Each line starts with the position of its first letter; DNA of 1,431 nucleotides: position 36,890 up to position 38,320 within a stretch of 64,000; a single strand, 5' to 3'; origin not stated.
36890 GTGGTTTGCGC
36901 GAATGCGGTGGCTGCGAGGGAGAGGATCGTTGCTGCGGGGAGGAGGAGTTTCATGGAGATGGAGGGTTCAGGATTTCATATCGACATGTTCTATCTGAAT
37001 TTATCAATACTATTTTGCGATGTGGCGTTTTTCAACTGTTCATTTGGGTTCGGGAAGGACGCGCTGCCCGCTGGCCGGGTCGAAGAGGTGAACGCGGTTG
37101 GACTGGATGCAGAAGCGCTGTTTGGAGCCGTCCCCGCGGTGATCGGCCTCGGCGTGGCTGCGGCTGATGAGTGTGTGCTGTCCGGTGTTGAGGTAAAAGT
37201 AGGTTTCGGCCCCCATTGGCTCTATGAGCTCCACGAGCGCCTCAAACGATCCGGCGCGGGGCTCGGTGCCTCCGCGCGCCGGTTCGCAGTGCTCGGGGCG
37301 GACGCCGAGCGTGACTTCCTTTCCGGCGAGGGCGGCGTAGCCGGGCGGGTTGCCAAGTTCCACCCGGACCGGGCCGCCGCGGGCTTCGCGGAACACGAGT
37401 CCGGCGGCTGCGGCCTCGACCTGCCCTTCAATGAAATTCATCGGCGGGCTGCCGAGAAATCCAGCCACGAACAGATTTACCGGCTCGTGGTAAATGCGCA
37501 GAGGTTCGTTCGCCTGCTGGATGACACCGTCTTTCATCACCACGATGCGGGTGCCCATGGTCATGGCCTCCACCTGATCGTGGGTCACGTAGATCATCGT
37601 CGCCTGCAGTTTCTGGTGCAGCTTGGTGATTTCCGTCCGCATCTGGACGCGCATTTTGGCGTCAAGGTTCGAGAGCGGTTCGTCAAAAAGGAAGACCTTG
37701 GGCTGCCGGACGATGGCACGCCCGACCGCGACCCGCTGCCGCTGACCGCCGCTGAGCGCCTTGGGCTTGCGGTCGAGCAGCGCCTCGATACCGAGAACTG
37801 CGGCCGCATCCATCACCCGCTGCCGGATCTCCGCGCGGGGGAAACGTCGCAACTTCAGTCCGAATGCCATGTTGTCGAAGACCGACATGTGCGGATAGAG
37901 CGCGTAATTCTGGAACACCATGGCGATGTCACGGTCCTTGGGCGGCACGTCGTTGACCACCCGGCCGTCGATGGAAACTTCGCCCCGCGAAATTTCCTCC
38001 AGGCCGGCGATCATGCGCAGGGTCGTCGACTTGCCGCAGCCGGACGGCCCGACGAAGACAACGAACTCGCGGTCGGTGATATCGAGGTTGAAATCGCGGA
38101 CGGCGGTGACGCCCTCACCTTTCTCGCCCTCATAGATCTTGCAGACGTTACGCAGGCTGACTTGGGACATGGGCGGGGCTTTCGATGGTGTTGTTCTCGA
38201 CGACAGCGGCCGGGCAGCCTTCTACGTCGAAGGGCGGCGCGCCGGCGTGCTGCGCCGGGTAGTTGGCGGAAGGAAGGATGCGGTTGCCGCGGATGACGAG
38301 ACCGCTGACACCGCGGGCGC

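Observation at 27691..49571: ~22-kb, 13-gene co-directional block that reads like an outside-to-inside glycan utilisation pathway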

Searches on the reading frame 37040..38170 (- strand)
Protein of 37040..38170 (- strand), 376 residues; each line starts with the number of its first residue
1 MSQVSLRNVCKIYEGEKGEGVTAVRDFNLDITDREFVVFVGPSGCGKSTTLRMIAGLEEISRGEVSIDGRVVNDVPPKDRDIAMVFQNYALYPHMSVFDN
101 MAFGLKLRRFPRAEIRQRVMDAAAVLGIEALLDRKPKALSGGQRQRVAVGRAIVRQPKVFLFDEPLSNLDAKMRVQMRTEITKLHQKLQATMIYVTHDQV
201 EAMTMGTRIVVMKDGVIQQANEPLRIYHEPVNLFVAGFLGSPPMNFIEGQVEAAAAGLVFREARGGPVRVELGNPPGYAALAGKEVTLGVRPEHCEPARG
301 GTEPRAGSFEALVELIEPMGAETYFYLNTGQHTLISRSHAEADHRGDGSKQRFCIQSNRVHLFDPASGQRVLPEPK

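Call 5: search_protein_families(library=pfam, proteins=[window:37040-38170:-], max_evalue=0.01)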
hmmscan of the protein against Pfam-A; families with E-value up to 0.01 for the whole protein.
window:37040-38170:- (376 aa): 8 families
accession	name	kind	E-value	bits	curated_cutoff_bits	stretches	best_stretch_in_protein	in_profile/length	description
PF00005.33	ABC_tran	-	4.4e-32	112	25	1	25-166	2-136/137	ABC transporter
PF17912.7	OB_MalK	-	3.3e-12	47.5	27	1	240-294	1-52/53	MalK OB fold domain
PF08402.16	TOBE_2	-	9.9e-07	29.2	21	1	288-363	1-76/76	TOBE domain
PF02463.25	SMC_N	-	5.6e-06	26.4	40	1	34-217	24-219/220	RecF/RecN/SMC N terminal domain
PF13304.12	AAA_21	-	0.00045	20.8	27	0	36-98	1-60/304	AAA domain, putative AbiEii toxin, Type IV TA system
PF03193.22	RsgA_GTPase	-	0.00062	20.1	30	1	30-67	103-139/174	RsgA GTPase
PF03215.21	Rad17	-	0.0011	19.4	23.8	1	31-101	42-112/186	Rad17 P-loop domain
PF13401.12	AAA_22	-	0.003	18.3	27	1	33-59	4-30/130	AAA domain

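Call 25: find_encoding_contigs(protein=window:37040-38170:-, flank=2000, max_places=2)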
Protein window:37040-38170:- (376 aa): no gene with exactly this product is on record in the collection.
